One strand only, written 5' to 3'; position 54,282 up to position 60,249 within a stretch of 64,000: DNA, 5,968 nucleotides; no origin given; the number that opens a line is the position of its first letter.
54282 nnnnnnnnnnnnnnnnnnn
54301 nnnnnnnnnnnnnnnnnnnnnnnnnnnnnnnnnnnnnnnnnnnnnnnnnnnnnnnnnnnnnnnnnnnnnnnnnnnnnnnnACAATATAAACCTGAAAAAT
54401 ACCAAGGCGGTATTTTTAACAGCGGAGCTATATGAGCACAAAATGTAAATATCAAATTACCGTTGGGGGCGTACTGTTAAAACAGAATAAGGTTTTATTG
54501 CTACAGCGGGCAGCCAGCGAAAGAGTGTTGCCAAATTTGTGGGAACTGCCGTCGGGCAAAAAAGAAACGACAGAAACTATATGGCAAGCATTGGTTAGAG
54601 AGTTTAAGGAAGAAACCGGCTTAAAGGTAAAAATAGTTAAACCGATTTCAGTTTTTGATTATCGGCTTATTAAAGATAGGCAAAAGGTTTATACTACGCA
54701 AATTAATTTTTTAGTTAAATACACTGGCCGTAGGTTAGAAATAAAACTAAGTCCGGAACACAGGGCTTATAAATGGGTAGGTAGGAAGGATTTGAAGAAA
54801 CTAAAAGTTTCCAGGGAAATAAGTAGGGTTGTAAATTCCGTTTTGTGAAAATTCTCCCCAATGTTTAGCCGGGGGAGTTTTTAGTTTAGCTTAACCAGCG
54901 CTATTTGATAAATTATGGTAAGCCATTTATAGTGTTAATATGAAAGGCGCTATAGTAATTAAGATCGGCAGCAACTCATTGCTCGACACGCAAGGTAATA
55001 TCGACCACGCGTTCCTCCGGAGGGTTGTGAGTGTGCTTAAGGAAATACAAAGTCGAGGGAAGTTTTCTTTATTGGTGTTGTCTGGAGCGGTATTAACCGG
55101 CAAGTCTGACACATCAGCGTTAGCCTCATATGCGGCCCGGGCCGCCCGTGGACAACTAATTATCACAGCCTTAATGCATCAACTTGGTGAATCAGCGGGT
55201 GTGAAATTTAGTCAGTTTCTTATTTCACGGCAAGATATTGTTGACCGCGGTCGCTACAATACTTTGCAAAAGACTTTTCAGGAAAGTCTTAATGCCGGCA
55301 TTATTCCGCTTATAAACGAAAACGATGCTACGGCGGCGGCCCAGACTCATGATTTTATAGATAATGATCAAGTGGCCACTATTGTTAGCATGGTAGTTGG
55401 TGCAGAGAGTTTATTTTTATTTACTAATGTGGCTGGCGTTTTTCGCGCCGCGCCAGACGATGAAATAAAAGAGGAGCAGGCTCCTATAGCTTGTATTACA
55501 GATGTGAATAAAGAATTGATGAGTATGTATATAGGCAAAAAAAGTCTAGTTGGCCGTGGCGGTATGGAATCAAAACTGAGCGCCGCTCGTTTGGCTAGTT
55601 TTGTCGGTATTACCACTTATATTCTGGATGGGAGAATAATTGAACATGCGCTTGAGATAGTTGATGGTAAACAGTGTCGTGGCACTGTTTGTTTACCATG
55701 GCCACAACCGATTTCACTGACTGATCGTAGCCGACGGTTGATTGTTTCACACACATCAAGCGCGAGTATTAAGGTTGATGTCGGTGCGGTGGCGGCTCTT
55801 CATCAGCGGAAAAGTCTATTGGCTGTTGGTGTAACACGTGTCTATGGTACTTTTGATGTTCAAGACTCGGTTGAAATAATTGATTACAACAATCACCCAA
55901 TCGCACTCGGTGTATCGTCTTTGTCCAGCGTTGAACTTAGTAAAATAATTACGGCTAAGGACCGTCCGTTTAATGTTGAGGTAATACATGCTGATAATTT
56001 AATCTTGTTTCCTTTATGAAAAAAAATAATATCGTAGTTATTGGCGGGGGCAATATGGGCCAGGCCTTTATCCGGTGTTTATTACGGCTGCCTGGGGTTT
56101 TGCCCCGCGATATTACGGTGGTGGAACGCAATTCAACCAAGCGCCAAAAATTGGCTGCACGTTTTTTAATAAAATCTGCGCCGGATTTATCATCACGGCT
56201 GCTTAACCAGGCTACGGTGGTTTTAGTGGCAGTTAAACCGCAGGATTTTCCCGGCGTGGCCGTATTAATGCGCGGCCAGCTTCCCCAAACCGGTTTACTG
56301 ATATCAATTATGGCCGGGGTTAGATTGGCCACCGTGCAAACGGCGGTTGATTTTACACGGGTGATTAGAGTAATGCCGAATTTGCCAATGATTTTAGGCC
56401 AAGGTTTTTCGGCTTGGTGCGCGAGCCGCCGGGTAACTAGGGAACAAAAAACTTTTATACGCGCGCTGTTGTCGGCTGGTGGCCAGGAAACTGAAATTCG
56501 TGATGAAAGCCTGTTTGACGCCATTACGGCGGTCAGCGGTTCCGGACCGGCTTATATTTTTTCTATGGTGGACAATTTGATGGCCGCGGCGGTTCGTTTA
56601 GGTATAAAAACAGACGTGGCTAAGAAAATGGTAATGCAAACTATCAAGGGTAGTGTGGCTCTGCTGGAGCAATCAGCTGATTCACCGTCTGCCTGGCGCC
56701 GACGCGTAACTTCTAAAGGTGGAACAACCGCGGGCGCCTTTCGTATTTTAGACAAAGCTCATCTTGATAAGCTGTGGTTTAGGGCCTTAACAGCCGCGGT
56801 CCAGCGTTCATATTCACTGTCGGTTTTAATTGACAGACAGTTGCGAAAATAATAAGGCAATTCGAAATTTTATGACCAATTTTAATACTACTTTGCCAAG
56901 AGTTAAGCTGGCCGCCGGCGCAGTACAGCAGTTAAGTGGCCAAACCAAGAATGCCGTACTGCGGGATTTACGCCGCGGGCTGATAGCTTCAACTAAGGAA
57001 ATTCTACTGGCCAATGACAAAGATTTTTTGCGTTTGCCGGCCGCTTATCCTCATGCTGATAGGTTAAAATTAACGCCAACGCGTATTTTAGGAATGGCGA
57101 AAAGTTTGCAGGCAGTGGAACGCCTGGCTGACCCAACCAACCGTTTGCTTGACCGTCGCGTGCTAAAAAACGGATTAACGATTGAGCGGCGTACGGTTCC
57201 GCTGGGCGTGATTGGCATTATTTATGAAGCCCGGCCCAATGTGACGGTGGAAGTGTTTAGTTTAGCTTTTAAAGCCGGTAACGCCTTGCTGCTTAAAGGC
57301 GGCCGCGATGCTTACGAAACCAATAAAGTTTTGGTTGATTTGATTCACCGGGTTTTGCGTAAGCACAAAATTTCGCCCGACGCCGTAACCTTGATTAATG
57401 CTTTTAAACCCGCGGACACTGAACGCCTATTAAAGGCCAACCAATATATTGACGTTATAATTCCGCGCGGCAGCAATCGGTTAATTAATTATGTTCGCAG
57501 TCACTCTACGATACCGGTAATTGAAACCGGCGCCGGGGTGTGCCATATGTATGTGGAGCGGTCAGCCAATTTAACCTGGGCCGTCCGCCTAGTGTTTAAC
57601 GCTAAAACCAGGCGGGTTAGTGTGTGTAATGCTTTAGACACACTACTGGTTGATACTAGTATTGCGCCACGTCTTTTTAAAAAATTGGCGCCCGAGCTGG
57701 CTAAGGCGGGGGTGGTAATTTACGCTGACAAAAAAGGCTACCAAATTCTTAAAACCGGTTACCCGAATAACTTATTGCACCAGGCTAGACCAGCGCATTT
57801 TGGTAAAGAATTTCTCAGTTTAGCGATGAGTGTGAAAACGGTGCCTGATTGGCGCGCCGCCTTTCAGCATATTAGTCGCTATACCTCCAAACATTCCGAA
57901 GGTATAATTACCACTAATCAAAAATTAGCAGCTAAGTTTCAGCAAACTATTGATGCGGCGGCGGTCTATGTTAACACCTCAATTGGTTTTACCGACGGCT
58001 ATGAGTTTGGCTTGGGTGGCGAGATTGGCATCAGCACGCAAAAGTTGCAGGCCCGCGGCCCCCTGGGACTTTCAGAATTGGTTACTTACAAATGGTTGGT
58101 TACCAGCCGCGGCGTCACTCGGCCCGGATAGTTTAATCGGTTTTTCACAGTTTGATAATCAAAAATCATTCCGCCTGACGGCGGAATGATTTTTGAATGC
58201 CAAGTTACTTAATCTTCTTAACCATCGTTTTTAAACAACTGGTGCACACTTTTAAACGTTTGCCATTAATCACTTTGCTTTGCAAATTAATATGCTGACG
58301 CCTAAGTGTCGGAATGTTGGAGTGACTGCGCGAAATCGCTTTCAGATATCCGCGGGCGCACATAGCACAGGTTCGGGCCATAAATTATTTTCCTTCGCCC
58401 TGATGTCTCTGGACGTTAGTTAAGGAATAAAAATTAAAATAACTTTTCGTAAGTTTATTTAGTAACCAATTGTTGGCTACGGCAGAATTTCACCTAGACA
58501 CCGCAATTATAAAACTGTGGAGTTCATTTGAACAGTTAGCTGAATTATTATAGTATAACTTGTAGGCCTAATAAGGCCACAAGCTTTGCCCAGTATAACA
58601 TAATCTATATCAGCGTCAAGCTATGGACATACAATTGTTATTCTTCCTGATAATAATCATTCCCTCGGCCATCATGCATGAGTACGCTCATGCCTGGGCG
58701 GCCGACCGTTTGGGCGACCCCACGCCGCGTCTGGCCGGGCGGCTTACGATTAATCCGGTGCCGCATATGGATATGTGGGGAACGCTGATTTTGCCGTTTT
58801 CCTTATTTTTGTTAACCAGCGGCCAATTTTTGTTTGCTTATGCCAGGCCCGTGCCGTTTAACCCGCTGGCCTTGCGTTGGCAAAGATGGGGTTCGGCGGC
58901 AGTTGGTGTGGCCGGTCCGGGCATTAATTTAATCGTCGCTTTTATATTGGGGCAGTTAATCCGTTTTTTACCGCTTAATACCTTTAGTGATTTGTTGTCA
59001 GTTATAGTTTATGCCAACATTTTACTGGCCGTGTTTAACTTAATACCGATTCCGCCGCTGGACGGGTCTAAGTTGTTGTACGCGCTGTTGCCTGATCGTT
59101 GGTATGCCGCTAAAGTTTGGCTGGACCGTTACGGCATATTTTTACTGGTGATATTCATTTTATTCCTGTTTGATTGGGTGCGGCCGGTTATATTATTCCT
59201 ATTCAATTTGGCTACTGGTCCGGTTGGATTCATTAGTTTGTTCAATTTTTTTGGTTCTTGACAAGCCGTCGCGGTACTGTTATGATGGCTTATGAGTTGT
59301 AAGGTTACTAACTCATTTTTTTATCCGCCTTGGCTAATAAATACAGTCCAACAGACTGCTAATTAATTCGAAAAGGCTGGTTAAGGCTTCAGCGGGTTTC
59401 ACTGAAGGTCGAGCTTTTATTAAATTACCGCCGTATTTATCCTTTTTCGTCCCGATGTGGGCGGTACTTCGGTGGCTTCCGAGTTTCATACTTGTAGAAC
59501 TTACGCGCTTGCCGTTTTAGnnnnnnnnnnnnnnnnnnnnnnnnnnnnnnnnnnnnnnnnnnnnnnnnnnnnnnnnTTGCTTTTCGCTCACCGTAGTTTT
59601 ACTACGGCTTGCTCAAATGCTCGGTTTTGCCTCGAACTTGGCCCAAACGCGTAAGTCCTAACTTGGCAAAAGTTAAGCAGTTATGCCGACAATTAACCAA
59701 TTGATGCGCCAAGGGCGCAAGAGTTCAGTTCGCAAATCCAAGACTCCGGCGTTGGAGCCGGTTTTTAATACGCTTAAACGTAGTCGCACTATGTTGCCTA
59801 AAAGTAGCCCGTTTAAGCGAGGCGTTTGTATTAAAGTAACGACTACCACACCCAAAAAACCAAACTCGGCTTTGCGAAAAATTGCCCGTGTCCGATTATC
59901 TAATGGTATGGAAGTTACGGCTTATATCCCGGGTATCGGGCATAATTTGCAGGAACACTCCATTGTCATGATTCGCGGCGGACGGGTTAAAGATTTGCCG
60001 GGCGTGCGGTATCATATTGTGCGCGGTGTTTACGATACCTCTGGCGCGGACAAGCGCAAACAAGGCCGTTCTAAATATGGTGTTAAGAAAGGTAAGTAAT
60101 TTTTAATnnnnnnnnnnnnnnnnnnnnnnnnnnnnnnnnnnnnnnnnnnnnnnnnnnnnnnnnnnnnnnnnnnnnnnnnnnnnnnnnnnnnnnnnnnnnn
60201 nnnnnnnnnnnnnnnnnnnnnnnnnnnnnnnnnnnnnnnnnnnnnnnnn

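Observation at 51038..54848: Dikinase, histidine phosphatase and Nudix arranged as a possible kinase/phosphatase module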

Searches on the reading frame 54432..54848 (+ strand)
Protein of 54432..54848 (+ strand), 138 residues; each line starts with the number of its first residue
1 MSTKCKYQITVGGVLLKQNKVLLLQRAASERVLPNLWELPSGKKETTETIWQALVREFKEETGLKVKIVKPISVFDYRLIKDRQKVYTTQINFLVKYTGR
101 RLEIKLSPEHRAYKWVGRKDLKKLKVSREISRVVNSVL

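Call 6: search_protein_families(library=pfam, proteins=[window:54432-54848:+], max_evalue=0.01)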
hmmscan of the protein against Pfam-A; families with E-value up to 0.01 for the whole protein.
window:54432-54848:+ (138 aa): 2 families
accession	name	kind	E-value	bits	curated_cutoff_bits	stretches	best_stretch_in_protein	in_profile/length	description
PF00293.34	NUDIX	-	3.5e-20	72.8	21.1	1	7-126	2-123/134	NUDIX domain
PF14815.12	NUDIX_4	-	6.1e-10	39.3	35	1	14-133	4-110/113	NUDIX domain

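Call 7: search_protein_families(library=ncbifam, proteins=[window:54432-54848:+], max_evalue=0.01)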
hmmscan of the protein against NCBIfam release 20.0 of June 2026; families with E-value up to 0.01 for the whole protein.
window:54432-54848:+ (138 aa): 24 families
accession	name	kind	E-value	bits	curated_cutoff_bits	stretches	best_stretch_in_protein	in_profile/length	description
NF006530.0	PRK08999.1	equivalog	4.8e-15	55.4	245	1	11-123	9-114/315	Nudix family hydrolase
NF008044.0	PRK10776.1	equivalog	6e-13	48.8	148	1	6-95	3-87/130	8-oxo-dGTP diphosphatase MutT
TIGR00586.1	mutt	equivalog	9.7e-13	48.3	97.9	1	6-92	4-89/129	8-oxo-dGTP diphosphatase MutT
NF007834.0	PRK10546.1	equivalog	7.6e-11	42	156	1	11-91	7-86/135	pyrimidine (deoxy)nucleoside triphosphate diphosphatase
NF012016.0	PRK15472.1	equivalog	1.4e-10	41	95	1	11-127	7-128/141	nucleoside triphosphatase NudI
NF041652.1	Nud_hyd_Dein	equivalog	1.6e-10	41.4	200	1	12-130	17-136/152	Nudix hydrolase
NF006961.0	PRK09438.1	equivalog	3.1e-10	39.7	103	1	17-128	18-136/151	dihydroneopterin triphosphate diphosphatase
NF001938.0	PRK00714.1-5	equivalog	5e-10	39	116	1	3-127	8-153/172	RNA pyrophosphohydrolase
NF001937.0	PRK00714.1-4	equivalog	3.5e-08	33.2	139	1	6-116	6-127/161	RNA pyrophosphohydrolase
NF001936.0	PRK00714.1-3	equivalog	6.6e-08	32.6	118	1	11-126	10-135/155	RNA pyrophosphohydrolase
NF003785.0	PRK05379.1-1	equivalog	5.2e-07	29.2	418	1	9-78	204-277/347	bifunctional nicotinamide-nucleotide adenylyltransferase/Nudix hydroxylase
NF001935.0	PRK00714.1-2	equivalog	6.2e-07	29.1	259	1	7-115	7-126/183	RNA pyrophosphohydrolase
TIGR02705.1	nudix_YtkD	equivalog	1.1e-06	28.3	154.4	1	37-79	47-89/156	RNA deprotection pyrophosphohydrolase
NF003787.0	PRK05379.1-4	equivalog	1.8e-06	27.2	449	1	9-120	209-323/346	bifunctional nicotinamide-nucleotide adenylyltransferase/Nudix hydroxylase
NF003791.0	PRK05379.2-3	equivalog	3e-06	26.7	409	1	9-81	203-274/340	bifunctional nicotinamide-nucleotide adenylyltransferase/Nudix hydroxylase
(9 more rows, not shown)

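Call 8: search_protein_families(library=padloc, proteins=[window:54432-54848:+], max_evalue=0.01)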
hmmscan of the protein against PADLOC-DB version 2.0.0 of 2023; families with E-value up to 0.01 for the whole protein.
window:54432-54848:+ (138 aa): 1 family
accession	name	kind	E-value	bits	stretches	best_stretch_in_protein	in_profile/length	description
PDLC04899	PDC-S07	-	1.1e-19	68.5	1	10-127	9-118/135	-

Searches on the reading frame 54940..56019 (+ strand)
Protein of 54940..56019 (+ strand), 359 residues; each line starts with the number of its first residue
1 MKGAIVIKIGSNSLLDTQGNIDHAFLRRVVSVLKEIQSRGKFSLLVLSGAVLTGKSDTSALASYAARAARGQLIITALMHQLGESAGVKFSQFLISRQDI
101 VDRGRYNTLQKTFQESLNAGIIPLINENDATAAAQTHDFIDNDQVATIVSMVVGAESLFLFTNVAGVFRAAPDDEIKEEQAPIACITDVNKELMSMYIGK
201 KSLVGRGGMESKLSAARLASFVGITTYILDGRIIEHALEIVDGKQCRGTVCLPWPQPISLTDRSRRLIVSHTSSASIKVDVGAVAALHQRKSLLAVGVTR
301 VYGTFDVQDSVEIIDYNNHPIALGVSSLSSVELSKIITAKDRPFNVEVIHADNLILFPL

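Call 6: search_protein_families(library=pfam, proteins=[window:54940-56019:+], max_evalue=0.01)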
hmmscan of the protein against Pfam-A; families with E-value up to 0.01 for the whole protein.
window:54940-56019:+ (359 aa): 2 families
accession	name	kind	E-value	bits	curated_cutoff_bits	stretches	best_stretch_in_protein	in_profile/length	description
PF00696.33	AA_kinase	-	3e-26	93.1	24.9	1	5-229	3-233/234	Amino acid kinase family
PF01472.26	PUA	-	3.1e-14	53.1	24.8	1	277-337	3-63/74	PUA domain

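Call 7: search_protein_families(library=ncbifam, proteins=[window:54940-56019:+], max_evalue=0.01)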
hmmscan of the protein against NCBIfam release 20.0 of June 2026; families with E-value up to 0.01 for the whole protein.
window:54940-56019:+ (359 aa): 10 families
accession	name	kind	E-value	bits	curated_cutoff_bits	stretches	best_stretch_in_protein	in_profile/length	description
TIGR01027.1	proB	equivalog_domain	7.3e-64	216.2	186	1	5-343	3-342/363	glutamate 5-kinase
TIGR01092.1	P5CS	equivalog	1.1e-24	86.7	796.75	1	5-250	10-272/715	delta l-pyrroline-5-carboxylate synthetase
NF040647.1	IPPK_Arch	equivalog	4.7e-09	35.9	120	1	73-250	88-258/259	isopentenyl phosphate kinase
TIGR00761.1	argB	equivalog_domain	2e-07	30.8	151.3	1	110-216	125-218/231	acetylglutamate kinase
NF010659.0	PRK14058.1-1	equivalog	7.8e-07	28.5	223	1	116-236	146-254/267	[LysW]-aminoadipate kinase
TIGR03684.1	arCOG00985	hypoth_equivalog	0.00016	21.5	120.6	1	272-334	70-133/154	arCOG04150 universal archaeal PUA-domain protein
NF010367.0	PRK13795.1-2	equivalog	0.0003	19.4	456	1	259-335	112-187/584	hypothetical protein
TIGR02076.1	pyrH_arch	equivalog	0.00038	20.1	158.05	1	142-245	118-216/222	UMP kinase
TIGR00451.1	unchar_dom_2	domain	0.00087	19.5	27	1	273-336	29-93/107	uncharacterized domain 2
NF010662.0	PRK14058.1-4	equivalog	0.0046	16.2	194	1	133-251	161-261/264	[LysW]-aminoadipate/[LysW]-glutamate kinase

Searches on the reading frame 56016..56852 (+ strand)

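Call 6: search_protein_families(library=pfam, proteins=[window:56016-56852:+], max_evalue=0.01)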
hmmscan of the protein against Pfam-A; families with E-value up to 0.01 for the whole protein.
window:56016-56852:+ (278 aa): 5 families
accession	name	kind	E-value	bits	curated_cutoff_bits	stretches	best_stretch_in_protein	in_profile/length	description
PF14748.11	P5CR_dimer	-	7.6e-32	110.2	25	1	164-267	1-104/105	Pyrroline-5-carboxylate reductase dimerisation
PF03807.23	F420_oxidored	-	1.2e-14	55.1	21.6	1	6-101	2-94/94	NADP oxidoreductase coenzyme F420-dependent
PF01488.26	Shikimate_DH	-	1.9e-05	25.2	24.3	1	2-74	11-84/138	Shikimate / quinate 5-dehydrogenase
PF03435.24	Sacchrp_dh_NADP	-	3.3e-05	24.6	25.1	1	6-99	1-76/129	Saccharopine dehydrogenase NADP binding domain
PF01408.29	GFO_IDH_MocA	-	0.00055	21.1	24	1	5-76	2-73/120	Oxidoreductase family, NAD-binding Rossmann fold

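Call 7: search_protein_families(library=ncbifam, proteins=[window:56016-56852:+], max_evalue=0.01)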
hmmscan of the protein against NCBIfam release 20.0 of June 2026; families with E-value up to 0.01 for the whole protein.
window:56016-56852:+ (278 aa): 9 families
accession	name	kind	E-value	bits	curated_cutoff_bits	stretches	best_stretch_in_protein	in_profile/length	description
TIGR00112.1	proC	equivalog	2.1e-71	240.7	196.75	1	6-267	1-262/263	pyrroline-5-carboxylate reductase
NF005813.0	PRK07679.1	exception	1.4e-45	155.8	404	1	1-273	1-273/279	pyrroline-5-carboxylate reductase ProI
NF008839.0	PRK11880.2-4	equivalog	3.7e-35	121.5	288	1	5-265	3-249/252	pyrroline-5-carboxylate reductase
NF005814.0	PRK07680.1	equivalog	1.7e-28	99.6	278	1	5-258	2-253/275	late competence protein ComER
NF005384.0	PRK06928.1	exception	3.5e-18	66.1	301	1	5-248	3-247/277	pyrroline-5-carboxylate reductase ProG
NF005063.0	PRK06476.1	equivalog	6.5e-13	48.8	254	1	6-264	3-252/258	pyrroline-5-carboxylate reductase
NF006083.0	PRK08229.1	equivalog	0.00038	19.5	371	1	60-108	68-116/341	2-dehydropantoate 2-reductase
TIGR01035.1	hemA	equivalog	0.00075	18.5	209.55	1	2-53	179-227/416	glutamyl-tRNA reductase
NF001319.0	PRK00258.3-3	equivalog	0.0021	17.1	252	1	4-65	123-184/279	shikimate dehydrogenase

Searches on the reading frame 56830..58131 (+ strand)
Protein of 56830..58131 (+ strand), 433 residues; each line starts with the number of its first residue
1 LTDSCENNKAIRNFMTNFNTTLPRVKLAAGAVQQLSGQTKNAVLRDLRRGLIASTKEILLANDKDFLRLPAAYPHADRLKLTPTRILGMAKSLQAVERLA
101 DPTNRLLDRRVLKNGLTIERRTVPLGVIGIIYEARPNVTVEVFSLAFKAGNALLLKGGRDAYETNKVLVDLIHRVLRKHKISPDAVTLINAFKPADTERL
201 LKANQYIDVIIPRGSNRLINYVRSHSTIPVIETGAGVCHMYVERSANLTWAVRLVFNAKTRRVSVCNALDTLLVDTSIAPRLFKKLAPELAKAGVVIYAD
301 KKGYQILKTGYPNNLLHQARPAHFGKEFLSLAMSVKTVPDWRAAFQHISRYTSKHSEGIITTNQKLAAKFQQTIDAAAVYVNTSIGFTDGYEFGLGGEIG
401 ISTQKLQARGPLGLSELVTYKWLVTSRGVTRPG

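Call 6: search_protein_families(library=pfam, proteins=[window:56830-58131:+], max_evalue=0.01)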
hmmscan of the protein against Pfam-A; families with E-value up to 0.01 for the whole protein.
window:56830-58131:+ (433 aa): 1 family
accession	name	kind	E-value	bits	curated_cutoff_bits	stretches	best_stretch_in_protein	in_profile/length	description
PF00171.27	Aldedh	-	2.8e-10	39.8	23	1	92-293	93-296/461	Aldehyde dehydrogenase family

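Call 7: search_protein_families(library=ncbifam, proteins=[window:56830-58131:+], max_evalue=0.01)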
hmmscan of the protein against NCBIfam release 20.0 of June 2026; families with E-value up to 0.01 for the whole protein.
window:56830-58131:+ (433 aa): 9 families
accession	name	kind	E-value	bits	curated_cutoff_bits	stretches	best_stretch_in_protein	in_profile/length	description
NF001221.0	PRK00197.1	equivalog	4.8e-146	486.7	289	1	15-431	4-417/418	glutamate-5-semialdehyde dehydrogenase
TIGR00407.1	proA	equivalog_domain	4.7e-127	424.1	317.45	1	26-421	2-398/398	glutamate-5-semialdehyde dehydrogenase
TIGR01092.1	P5CS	equivalog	6.9e-87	292.3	796.75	1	31-428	301-692/715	delta l-pyrroline-5-carboxylate synthetase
NF047625.1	AcylSulfactDhSauS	equivalog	7.2e-15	54.7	600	2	122-309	100-283/464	acylating sulfoacetaldehyde dehydrogenase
TIGR02518.1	EutH_ACDH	equivalog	4e-10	39.2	620.1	1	122-279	102-260/488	acetaldehyde dehydrogenase (acetylating)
NF010378.0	PRK13805.1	equivalog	4.4e-09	34.8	951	1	123-288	109-275/872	bifunctional acetaldehyde-CoA/alcohol dehydrogenase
NF011927.0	PRK15398.1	subfamily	1.6e-06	27.1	403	1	114-291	120-297/465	aldehyde dehydrogenase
NF040648.1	lactal_redase_Meth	equivalog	2.9e-06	26.6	650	1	89-290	94-298/463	lactaldehyde dehydrogenase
NF045701.1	BenzalDHMdlD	equivalog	0.0062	15.2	550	1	144-290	131-273/436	NAD(P)-dependent benzaldehyde dehydrogenase MdlD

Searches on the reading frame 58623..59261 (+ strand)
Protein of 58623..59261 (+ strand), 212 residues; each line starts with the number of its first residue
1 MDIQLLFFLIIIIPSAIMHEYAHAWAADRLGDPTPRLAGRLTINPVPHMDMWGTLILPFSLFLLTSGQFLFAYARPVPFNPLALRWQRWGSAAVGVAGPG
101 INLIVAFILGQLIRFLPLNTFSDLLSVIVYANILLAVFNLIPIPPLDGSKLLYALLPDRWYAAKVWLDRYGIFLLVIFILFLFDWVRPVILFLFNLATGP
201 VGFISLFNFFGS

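Call 6: search_protein_families(library=pfam, proteins=[window:58623-59261:+], max_evalue=0.01)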
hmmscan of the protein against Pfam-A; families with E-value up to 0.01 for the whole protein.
window:58623-59261:+ (212 aa): 1 family
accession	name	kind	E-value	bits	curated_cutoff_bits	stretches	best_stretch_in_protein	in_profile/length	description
PF02163.28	Peptidase_M50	-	4.5e-14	52.8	27.2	2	121-157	159-195/221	Peptidase family M50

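Call 7: search_protein_families(library=ncbifam, proteins=[window:58623-59261:+], max_evalue=0.01)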
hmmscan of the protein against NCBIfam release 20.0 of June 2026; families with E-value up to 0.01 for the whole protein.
window:58623-59261:+ (212 aa): 1 family
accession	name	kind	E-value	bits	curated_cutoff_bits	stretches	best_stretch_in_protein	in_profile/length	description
NF041824.1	daptide_HExxH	equivalog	5.3e-06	25.8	300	1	89-154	217-282/379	daptide biosynthesis intramembrane metalloprotease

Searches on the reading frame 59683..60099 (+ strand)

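Call 11: search_protein_families(library=pfam, proteins=[window:59683-60099:+], max_evalue=0.001)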
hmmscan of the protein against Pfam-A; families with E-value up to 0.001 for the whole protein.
window:59683-60099:+ (138 aa): 1 family
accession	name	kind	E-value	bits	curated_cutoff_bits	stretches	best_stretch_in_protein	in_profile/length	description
PF00164.32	Ribosom_S12_S23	-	1.5e-36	124.9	22.3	1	40-136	9-107/110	Ribosomal protein S12/S23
